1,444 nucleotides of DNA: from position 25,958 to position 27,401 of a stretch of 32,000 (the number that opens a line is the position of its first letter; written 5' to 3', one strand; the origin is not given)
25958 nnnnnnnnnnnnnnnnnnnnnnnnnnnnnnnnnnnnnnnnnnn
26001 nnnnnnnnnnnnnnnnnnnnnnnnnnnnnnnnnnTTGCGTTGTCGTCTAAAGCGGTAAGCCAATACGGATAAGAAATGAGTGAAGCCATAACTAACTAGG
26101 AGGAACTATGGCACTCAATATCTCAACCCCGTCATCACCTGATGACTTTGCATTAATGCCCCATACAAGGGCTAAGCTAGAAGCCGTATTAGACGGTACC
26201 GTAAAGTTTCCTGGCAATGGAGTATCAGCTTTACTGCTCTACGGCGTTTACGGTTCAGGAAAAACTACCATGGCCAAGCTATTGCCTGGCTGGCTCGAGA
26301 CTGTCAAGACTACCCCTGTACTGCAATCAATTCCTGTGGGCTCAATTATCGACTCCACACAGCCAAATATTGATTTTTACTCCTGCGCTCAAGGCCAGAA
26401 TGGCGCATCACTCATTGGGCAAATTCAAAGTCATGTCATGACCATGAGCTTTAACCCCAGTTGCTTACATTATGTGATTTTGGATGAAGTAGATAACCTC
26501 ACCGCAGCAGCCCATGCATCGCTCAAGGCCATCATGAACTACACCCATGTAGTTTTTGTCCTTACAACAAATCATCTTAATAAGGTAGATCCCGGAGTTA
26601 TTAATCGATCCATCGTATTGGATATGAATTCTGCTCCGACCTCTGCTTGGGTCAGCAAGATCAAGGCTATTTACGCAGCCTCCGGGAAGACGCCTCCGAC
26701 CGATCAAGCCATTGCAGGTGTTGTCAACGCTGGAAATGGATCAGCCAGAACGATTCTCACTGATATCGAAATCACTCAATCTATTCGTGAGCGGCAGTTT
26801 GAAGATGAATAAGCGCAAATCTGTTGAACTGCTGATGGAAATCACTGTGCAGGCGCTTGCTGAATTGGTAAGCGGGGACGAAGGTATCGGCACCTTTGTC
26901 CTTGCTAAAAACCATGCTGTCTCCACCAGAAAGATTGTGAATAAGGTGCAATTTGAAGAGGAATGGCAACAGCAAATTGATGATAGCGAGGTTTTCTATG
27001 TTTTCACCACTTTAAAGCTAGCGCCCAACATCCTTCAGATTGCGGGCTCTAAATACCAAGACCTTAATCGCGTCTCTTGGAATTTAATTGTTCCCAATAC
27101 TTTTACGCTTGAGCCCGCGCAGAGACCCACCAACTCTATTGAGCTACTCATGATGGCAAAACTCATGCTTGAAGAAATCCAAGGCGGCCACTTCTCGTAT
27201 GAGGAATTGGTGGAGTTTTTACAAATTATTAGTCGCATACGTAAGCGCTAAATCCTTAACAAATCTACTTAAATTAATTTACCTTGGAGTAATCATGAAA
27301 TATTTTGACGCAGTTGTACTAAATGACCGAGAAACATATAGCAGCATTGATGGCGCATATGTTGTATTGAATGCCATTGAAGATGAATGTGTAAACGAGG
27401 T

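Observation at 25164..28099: Five-gene cassette built around a stand-alone clamp-loader-like AAA+ ATPase, next to an integrase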

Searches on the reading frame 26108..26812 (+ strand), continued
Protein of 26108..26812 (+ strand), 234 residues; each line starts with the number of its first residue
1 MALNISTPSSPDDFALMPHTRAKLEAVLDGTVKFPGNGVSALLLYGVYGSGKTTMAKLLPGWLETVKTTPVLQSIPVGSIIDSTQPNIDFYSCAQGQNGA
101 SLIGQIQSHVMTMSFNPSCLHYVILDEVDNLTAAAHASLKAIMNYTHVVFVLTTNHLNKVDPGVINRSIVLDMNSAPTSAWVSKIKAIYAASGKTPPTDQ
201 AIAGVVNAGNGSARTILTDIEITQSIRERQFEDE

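Call 60: search_dna_similar(query=window:26108-26809:+, collection=plasmids, mode=protein, max_evalue=0.001, max_rows=15)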
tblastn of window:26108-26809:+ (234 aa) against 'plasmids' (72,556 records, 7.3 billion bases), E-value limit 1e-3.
Records with a match: 28; places in all: 28; records where one place covers at least 80% of the query: 6.
Best place of each record, by identity: <60% 28.
By first word of the organism name: Bacillus 14; Clostridioides 3; Oscillatoria 3; Gloeocapsa 1; Priestia 1; Rossellomorea 1; Lysinibacillus 1; Listeria 1; Klebsiella 1; Paracoccus 1; and 1 more.
By predicted mobility (MOB-suite, as given by PLSDB): non-mobilizable 23; conjugative 4; mobilizable 1.
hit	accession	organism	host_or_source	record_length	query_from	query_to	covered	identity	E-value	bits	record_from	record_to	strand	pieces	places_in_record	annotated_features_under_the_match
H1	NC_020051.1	Gloeocapsa sp. PCC 7428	-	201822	8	222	92%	26.3%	1e-3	47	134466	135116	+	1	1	dnaX: DNA polymerase III subunit gamma/tau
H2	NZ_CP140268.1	Priestia megaterium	Single cell,ginseng rhizosphere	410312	41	233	82%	27.5%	2e-4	49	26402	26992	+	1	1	dnaX: DNA polymerase III subunit gamma/tau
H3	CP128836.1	Rossellomorea sp. AcN35-11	-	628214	41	218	76%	29.6%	3e-6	55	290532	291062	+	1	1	dnaX: DNA polymerase III subunit gamma/tau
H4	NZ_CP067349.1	Clostridioides sp. ES-S-0107-01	soil,soil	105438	37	233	84%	26.5%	1e-6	56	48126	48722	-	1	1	dnaX: DNA polymerase III subunit gamma/tau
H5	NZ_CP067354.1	Clostridioides sp. ES-S-0173-01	soil,soil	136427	37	233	84%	26.5%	3e-6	55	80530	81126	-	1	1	dnaX: DNA polymerase III subunit gamma/tau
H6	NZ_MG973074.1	Clostridioides difficile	hospital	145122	37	233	84%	26.5%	3e-6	55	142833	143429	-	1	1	dnaX: DNA polymerase III subunit gamma/tau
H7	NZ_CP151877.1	Bacillus thuringiensis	tobacco,mixed culture,leaves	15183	41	221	77%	28.5%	5e-7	57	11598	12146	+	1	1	dnaX: DNA polymerase III subunit gamma/tau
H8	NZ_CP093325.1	Bacillus sp. N5-665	whole organism,peat soil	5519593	41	221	77%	28.5%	5e-7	57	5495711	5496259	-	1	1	none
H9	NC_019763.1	Oscillatoria nigro-viridis PCC 7112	-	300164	41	214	74%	29.3%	5e-4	48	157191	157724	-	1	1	dnaX: DNA polymerase III subunit gamma/tau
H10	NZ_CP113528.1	Lysinibacillus irui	bacterial culture,Iru-fermented African ...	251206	11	218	89%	24.2%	9e-4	47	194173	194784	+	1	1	dnaX: DNA polymerase III subunit gamma/tau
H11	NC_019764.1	Oscillatoria nigro-viridis PCC 7112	-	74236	41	209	72%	28.7%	2e-5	52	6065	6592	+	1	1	dnaX: DNA polymerase III subunit gamma/tau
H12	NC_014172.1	Bacillus thuringiensis BMB171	-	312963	41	218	76%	27.0%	5e-5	51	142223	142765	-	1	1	dnaX: DNA polymerase III subunit gamma/tau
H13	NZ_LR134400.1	Listeria monocytogenes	Homo sapiens,Vein blood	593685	41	218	76%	26.8%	5e-4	48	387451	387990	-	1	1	dnaX: DNA polymerase III subunit gamma/tau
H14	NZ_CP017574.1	Bacillus thuringiensis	whole organism,soil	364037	41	218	76%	26.5%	8e-5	50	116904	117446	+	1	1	dnaX: DNA polymerase III subunit gamma/tau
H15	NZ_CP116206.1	Bacillus paranthracis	rice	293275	41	218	76%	26.5%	1e-4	50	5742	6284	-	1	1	dnaX: DNA polymerase III subunit gamma/tau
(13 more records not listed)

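Call 61: search_dna_similar(query=window:26108-26809:+, collection=phages, mode=protein, max_evalue=0.001, max_rows=15)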
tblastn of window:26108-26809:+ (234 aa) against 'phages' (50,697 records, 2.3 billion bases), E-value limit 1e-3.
Records with a match: 150; places in all: 150; records where one place covers at least 80% of the query: 9.
Best place of each record, by identity: <60% 150.
By first word of the organism name: Vibrio 66; Klebsiella 44; Pseudomonas 13; Listeria 4; Agrobacterium 4; Synechococcus 3; Bacteriophage 3; Serratia 3; Prochlorococcus 2; Cyanophage 2; and 4 more.
By host as written in the record: - 73; Klebsiella pneumoniae 19; Pseudomonas aeruginosa PAO1 7; Listeria monocytogenes 4; Agrobacterium tumefaciens C58 4; Pseudomonas aeruginosa 3; Klebsiella pneumoniae ST258 3; Vibrio crassostreae 2; and 26 more.
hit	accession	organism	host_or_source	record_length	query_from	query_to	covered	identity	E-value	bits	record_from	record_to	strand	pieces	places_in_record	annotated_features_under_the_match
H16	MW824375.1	Vibrio phage 207E48.1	Vibrio crassostreae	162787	8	217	90%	27.1%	6e-5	49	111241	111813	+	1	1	putative replication factor C small subunit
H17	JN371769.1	Synechococcus phage metaG-MbCM1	-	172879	12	221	90%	26.0%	1e-4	49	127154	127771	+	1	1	gp44 clamp loader subunit | gp45 sliding clamp DNA polymerase accessory protein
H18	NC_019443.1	Synechococcus phage metaG-MbCM1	-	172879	12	221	90%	26.0%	1e-4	49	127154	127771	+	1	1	clamp loader of DNA polymerase | DNA polymerase processivity factor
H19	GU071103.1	Prochlorococcus phage P-SSM7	Prochlorococcus sp. NATL1A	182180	11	221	90%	25.4%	3e-4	47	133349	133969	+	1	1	gp44: clamp loader subunit | gp45: sliding clamp DNA polymerase accessory protein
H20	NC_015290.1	Prochlorococcus phage P-SSM7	Prochlorococcus sp. NATL1A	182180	11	221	90%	25.4%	3e-4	47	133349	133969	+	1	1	gp44: clamp loader of DNA polymerase | gp45: DNA polymerase processivity factor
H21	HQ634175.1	Cyanophage P-RSM1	Prochlorococcus MIT9303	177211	12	221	90%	25.2%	1e-4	49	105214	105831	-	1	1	sliding clamp loader | hypothetical protein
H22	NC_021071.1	Cyanophage P-RSM1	Prochlorococcus MIT9303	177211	12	221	90%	25.2%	1e-4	49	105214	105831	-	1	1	clamp loader of DNA polymerase | DNA polymerase processivity factor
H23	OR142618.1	Pseudomonas phage Callisto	Pseudomonas aeruginosa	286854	8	193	79%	26.8%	5e-5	50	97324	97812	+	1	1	ruvB: holliday junction ATP-dependent DNA helicase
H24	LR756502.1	uncultured phage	metagenomic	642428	8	167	68%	30.9%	1e-10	67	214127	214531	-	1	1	record has no annotation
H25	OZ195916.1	Vibrio phage K469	Seawater and oysters mix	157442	8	172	71%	29.8%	2e-5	50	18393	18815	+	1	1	clamp loader of DNA polymerase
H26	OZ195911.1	Vibrio phage K476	Seawater and oysters mix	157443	8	172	71%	29.8%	2e-5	50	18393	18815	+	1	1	clamp loader of DNA polymerase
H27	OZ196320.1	Vibrio phage K452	Seawater and oysters mix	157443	8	172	71%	29.8%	2e-5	50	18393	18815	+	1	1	clamp loader of DNA polymerase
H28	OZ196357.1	Vibrio phage K364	Seawater and oysters mix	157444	8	172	71%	29.8%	2e-5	50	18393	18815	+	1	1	clamp loader of DNA polymerase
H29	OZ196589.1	Vibrio phage K444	Seawater and oysters mix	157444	8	172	71%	29.8%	2e-5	50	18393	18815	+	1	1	clamp loader of DNA polymerase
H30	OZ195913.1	Vibrio phage K474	Seawater and oysters mix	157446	8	172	71%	29.8%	2e-5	50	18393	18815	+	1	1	clamp loader of DNA polymerase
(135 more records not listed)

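Call 67: predict_structure(alignment_id=A3)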
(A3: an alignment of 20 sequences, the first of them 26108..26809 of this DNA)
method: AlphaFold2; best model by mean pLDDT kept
length: 234 residues; sequences in the alignment: 20
mean_pLDDT: 77.2   pTM: 0.74
mean pLDDT of the five models: 77.2, 76.6, 69.5, 63.0, 61.6
residues with pLDDT >= 90: 58; 70-90: 106; 50-70: 58; < 50: 12
segments of 3 or more residues with pLDDT < 50: 209-215, 232-234
pLDDT, mean of each block of 10 residues (from residue 1): 63 79 91 87 79 85 92 90 84 70 82 83 90 86 87 90 92 66 68 70 54 47 53 47
secondary structure, 60 per line:
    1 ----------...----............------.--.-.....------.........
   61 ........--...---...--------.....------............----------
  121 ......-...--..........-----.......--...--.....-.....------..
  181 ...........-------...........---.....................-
elements in order: H18-29 E41-45 H52-68 E88-92 H99-110 E121-126 H133-142 E148-154 H162-166 E168-172 H179-191 H199-209 H213-233

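Call 71: fold_search(model_id=the predicted structure, library=pdb)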
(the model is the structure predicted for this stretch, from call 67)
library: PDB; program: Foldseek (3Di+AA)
matches with E <= 10: 1637; with E <= 0.001: 717
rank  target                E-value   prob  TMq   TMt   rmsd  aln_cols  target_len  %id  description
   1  8dr1_C                2.6e-10  1.00  0.67  0.49   4.5       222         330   18  Consensus closed state of RFC:PCNA bound to a 3' ss/dsDNA junction (DNA2) (released 2022-08-17)
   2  6vvo_B                4.6e-10  1.00  0.67  0.52   4.8       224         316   19  Structure of the human clamp loader (Replication Factor C, RFC) bound to the sliding clamp (Proliferating Cell Nuclear (released 2020-02-26)
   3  8dr0_C                4.6e-10  1.00  0.65  0.48   5.1       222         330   17  Closed state of RFC:PCNA bound to a 3' ss/dsDNA junction (released 2022-08-24)
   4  2chg_C                6.7e-10  1.00  0.65  0.68   3.8       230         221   18  Replication Factor C domains 1 and 2 (released 2006-06-06)
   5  9peo_E                7.1e-10  1.00  0.69  0.50   9.2       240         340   16  Structure of the S. cerevisiae clamp loader Replication Factor C (RFC) with mixed nucleotide occupancy (released 2025-11-12)
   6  7ste_E                7.1e-10  1.00  0.69  0.49  10.0       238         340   16  Rad24-RFC ADP state (released 2022-04-06)
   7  7st9_E                7.1e-10  1.00  0.70  0.48   9.7       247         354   17  Open state of Rad24-RFC:9-1-1 bound to a 5' ss/dsDNA junction (released 2022-03-23)
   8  2chg_A                7.6e-10  1.00  0.64  0.67   4.0       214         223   18  Replication Factor C domains 1 and 2 (released 2006-06-06)
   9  8dqx_E                8.1e-10  1.00  0.70  0.49   8.5       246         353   18  Open state of RFC:PCNA bound to a 3' ss/dsDNA junction (released 2022-08-24)
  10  9pev_E                8.6e-10  1.00  0.70  0.50  10.0       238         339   16  Structure of the S. cerevisiae clamp loader Replication Factor C (RFC) with mixed nucleotide occupancy (released 2025-11-12)
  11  7tib_E                9.2e-10  1.00  0.71  0.51   9.9       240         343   16  Structure of the yeast clamp loader (Replication Factor C RFC) bound to the open sliding clamp (Proliferating Cell Nuc (released 2022-02-16)
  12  8dr4_C                9.2e-10  1.00  0.65  0.47   5.0       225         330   17  Open state of RFC:PCNA bound to a 3' ss/dsDNA junction (DNA2) without NTD (released 2022-08-17)
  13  7z6h_F                1.0e-09  1.00  0.68  0.52   4.9       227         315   18  Structure of DNA-bound human RAD17-RFC clamp loader and 9-1-1 checkpoint clamp (released 2022-05-04)
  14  7thj_E                1.3e-09  1.00  0.70  0.50  10.0       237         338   18  Structure of the yeast clamp loader (Replication Factor C RFC) bound to the sliding clamp (Proliferating Cell Nuclear  (released 2022-02-16)
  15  7ti8_C                1.3e-09  1.00  0.66  0.49   3.9       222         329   18  Structure of the yeast clamp loader (Replication Factor C RFC) bound to the open sliding clamp (Proliferating Cell Nuc (released 2022-02-16)
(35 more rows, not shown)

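Call 101: find_related_loci(query=A3, collection=viral_contigs, flank=8000)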
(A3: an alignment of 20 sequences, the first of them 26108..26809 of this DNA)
Query A3 (234 aa) in viral_contigs; peptide patterns used: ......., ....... (x = any residue, [..] = any of these).
600 stretches matched a pattern (row limit reached: there are more); 34 encode a relative of the query (tblastn E <= 1e-3); 34 distinct loci.
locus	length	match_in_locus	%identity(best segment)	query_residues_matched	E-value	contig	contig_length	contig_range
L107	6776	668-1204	26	8-214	1e-10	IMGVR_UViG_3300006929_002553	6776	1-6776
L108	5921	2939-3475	26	8-214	1e-10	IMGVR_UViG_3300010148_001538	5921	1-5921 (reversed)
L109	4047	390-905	28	25-217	2e-10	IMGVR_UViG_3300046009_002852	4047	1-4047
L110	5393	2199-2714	28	25-217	2e-10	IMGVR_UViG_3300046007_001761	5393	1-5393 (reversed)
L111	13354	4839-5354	28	25-217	2e-10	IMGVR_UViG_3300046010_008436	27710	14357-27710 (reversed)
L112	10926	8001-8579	27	8-228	7e-10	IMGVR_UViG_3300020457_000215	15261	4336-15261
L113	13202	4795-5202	29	8-170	6e-10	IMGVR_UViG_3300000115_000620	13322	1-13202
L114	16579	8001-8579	26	8-228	8e-10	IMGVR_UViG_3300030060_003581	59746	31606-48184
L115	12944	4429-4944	27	25-217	5e-9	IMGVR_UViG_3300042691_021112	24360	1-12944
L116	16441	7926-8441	28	25-217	3e-9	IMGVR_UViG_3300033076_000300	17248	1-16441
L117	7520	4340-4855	27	25-217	5e-9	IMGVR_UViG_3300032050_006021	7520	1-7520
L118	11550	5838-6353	27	25-217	5e-9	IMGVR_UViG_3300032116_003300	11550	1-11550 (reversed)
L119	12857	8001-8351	29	49-188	1e-8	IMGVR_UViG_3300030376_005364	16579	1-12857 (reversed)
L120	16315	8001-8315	30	42-167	4e-8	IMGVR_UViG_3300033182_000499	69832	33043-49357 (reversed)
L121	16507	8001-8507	27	43-207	4e-8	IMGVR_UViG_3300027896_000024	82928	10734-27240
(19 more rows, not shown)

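Call 110: search_solved_structures(query=L007:10705-11286:+, max_evalue=5)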
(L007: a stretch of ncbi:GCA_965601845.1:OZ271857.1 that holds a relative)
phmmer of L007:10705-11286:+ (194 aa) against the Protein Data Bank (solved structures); distinct sequences matched with E-value up to 5: 2.
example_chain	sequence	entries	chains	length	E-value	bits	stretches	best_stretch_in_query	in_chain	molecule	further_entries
9fy6_A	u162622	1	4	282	0.77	12.8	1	13-85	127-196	Bacteriocin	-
3tr8_A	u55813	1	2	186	1.1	12.3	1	33-135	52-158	Oligoribonuclease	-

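Call 114: search_protein_families(library=padloc, proteins=[L007:8082-8966:-, L007:10705-11289:+, L007:11421-11861:+, L007:13061-14938:-], max_evalue=0.01)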
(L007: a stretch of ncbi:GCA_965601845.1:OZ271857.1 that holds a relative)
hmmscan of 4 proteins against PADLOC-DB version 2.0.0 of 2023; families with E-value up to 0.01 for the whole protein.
L007:8082-8966:- (294 aa): 0 families

L007:10705-11289:+ (194 aa): 0 families

L007:11421-11861:+ (146 aa): 0 families

L007:13061-14938:- (625 aa): 67 families (the best 25 are shown)
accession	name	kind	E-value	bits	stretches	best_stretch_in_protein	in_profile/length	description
PDLC00280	PtuA1|PtuA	-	6.2e-30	102.5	1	16-405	14-390/445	AAA ATPase domain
PDLC00268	PtuA1|PtuA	-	9.2e-30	102.4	1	17-434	17-386/411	AAA ATPase domain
PDLC02965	RT-Toprim_I-C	-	1.2e-26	91.7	1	381-623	296-527/529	single gene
PDLC00271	PtuA1|PtuA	-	4.4e-26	90.4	1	12-432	10-396/421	AAA ATPase domain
PDLC02968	RT-Toprim_I-C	-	6.1e-26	89.4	1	381-623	296-527/529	single gene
PDLC00278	PtuA1|PtuA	-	7.1e-25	86.2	1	16-353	14-330/436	AAA ATPase domain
PDLC02913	ATPase_I-A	-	4e-23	80.3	2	259-352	315-405/508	-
PDLC00267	PtuA1|PtuA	-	8.3e-22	75.9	1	304-380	280-350/438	AAA ATPase domain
PDLC00299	PtuA1|PtuA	-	1.3e-21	75.2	2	264-352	332-419/535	AAA ATPase domain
PDLC00297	PtuA1|PtuA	-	2.1e-21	74.8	1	279-390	121-224/294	AAA ATPase domain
PDLC00310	PtuA1|PtuA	-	7.7e-21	72.7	1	15-351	13-331/443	AAA ATPase domain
PDLC00277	PtuA1|PtuA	-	1.8e-20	71.6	1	278-352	249-326/423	AAA ATPase domain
PDLC00269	PtuA1|PtuA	-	4e-20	70.5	1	277-352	254-338/446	AAA ATPase domain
PDLC00284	PtuA1|PtuA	-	6.2e-20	69.5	2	276-353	356-434/545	AAA ATPase domain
PDLC00290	PtuA1|PtuA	-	1.8e-19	68.4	2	312-353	271-312/414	AAA ATPase domain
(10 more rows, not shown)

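Call 115: search_protein_families(library=phrogs, proteins=[L007:8082-8966:-, L007:10705-11289:+, L007:11421-11861:+, L007:9139-9927:+], max_evalue=0.01)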
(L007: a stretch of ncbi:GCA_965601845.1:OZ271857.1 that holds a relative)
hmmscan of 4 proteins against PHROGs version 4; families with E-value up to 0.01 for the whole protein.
L007:8082-8966:- (294 aa): 0 families

L007:10705-11289:+ (194 aa): 0 families

L007:11421-11861:+ (146 aa): 0 families

L007:9139-9927:+ (262 aa): 0 families

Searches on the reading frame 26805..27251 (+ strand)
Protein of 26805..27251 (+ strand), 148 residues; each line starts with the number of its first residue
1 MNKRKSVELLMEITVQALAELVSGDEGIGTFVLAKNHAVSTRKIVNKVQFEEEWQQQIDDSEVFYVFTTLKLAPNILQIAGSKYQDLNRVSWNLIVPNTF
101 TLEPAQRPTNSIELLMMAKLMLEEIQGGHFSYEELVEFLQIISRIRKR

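Call 6: search_protein_families(library=pfam, proteins=[window:26805-27251:+], max_evalue=0.1)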
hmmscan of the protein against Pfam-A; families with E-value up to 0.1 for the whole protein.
window:26805-27251:+ (148 aa): 0 families

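Call 7: search_protein_families(library=phrogs, proteins=[window:26805-27251:+], max_evalue=0.1)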
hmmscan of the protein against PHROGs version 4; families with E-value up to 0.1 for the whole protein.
window:26805-27251:+ (148 aa): 0 families

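Call 8: search_protein_families(library=padloc, proteins=[window:26805-27251:+], max_evalue=0.1)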
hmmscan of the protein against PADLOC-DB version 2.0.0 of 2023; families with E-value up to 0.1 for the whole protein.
window:26805-27251:+ (148 aa): 0 families

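Call 9: search_protein_families(library=ncbifam, proteins=[window:26805-27251:+], max_evalue=0.1)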
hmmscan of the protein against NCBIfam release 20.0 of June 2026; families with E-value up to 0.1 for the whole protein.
window:26805-27251:+ (148 aa): 1 family
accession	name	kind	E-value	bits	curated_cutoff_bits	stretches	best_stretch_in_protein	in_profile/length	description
TIGR02930.1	vnfG_nitrog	equivalog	0.093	13.2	141.7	0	14-89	31-106/109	V-containing nitrogenase subunit delta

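Call 21: find_homologous_proteins(query=window:26805-27251:+)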
Query window:26805-27251:+ (148 aa): 42 proteins with E <= 0.001 among 56 candidates.
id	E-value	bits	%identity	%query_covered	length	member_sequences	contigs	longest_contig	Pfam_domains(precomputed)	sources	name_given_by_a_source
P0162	2.5e-88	311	99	100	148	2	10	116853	-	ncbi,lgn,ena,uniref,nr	ncbi:hypothetical protein [Polynucleobacter sp. AM-25C3]|uniref:hypothetical protein n=1 Tax=Polynuc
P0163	5.0e-88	310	99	100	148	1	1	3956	-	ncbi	-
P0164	5.0e-86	303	97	100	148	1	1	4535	-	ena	-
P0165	2.2e-85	301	97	100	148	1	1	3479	-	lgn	-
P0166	2.8e-85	301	97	100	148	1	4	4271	-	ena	-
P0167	6.3e-85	300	94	100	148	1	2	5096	-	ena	-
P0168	7.8e-84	296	95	100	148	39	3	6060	-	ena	-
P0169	1.8e-83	295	94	99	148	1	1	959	-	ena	-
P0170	2.7e-83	294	93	100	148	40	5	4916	-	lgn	-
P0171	4.0e-83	294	94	100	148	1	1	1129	-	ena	-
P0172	2.1e-82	291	93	100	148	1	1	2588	-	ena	-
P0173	4.7e-82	290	91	100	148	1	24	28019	-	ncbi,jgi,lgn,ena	jgi:hypothetical protein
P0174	1.2e-80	286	91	100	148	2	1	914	-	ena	-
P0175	1.7e-80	285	91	100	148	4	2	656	-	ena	-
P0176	2.8e-79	281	89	100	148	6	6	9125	-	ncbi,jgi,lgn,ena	-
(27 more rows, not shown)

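Call 109: search_solved_structures(query=window:26805-27248:+, max_evalue=5)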
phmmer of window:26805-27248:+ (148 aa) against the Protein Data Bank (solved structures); distinct sequences matched with E-value up to 5: 0.
